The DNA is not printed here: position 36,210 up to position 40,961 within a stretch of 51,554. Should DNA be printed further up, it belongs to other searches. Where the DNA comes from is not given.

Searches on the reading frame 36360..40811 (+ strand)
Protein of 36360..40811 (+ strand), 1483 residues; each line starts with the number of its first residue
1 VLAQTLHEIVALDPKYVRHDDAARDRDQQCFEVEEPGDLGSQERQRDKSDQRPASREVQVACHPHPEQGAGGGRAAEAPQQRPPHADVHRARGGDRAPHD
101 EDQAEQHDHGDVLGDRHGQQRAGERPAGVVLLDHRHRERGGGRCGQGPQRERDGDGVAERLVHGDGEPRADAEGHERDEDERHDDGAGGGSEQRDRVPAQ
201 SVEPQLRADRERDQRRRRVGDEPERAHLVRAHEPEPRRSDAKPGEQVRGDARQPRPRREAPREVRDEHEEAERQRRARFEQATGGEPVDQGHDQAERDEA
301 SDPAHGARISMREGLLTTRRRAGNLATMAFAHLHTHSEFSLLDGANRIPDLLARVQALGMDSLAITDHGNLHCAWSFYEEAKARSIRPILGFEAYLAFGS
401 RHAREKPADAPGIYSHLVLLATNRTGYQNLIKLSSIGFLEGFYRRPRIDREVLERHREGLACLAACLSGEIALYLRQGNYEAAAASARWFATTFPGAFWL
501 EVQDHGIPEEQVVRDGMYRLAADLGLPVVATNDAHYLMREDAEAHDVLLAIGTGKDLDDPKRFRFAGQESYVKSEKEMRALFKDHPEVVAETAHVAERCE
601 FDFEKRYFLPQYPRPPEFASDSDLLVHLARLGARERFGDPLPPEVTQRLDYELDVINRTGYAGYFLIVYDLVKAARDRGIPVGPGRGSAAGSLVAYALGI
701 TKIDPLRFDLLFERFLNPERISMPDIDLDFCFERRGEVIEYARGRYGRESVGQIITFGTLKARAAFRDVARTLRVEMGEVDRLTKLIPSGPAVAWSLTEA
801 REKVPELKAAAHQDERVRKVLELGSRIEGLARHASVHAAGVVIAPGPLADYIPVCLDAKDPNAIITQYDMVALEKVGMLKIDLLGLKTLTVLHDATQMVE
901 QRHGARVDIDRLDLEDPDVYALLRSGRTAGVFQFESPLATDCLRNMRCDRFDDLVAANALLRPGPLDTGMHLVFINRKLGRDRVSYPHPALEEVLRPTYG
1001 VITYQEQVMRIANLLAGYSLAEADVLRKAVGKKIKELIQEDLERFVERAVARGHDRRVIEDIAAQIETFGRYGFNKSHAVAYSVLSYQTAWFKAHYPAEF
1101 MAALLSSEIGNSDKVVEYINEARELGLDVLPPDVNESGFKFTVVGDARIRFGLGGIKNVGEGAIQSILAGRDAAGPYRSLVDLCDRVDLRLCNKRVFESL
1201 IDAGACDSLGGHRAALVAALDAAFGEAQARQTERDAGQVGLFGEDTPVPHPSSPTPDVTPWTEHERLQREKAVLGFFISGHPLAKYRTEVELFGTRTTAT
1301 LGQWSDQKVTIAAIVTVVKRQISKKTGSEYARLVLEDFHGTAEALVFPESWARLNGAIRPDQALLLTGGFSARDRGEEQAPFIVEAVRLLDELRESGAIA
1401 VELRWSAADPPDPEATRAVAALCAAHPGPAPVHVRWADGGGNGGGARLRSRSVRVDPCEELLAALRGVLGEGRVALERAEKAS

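Call 82: search_protein_families(library=pfam, proteins=[window:36360-40811:+], max_evalue=0.0001)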
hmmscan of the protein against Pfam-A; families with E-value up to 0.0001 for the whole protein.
window:36360-40811:+ (1483 aa): 5 families
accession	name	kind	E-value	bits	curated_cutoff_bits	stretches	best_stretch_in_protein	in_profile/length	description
PF07733.18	DNA_pol3_alpha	-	2.7e-99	332.5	23.9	1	624-885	2-260/260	Bacterial DNA polymerase III alpha NTPase domain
PF17657.6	DNA_pol3_finger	-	3.9e-57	192.6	22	1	888-1052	1-165/166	Bacterial DNA polymerase III alpha subunit finger domain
PF02811.25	PHP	-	5e-51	173.7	26.4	1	332-505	1-164/164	PHP domain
PF14579.12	HHH_6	-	4.3e-30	104.2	25.6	1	1126-1216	1-90/90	Helix-hairpin-helix motif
PF01336.31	tRNA_anti-codon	-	3.9e-05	23.9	27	1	1309-1376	1-63/75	OB-fold nucleic acid binding domain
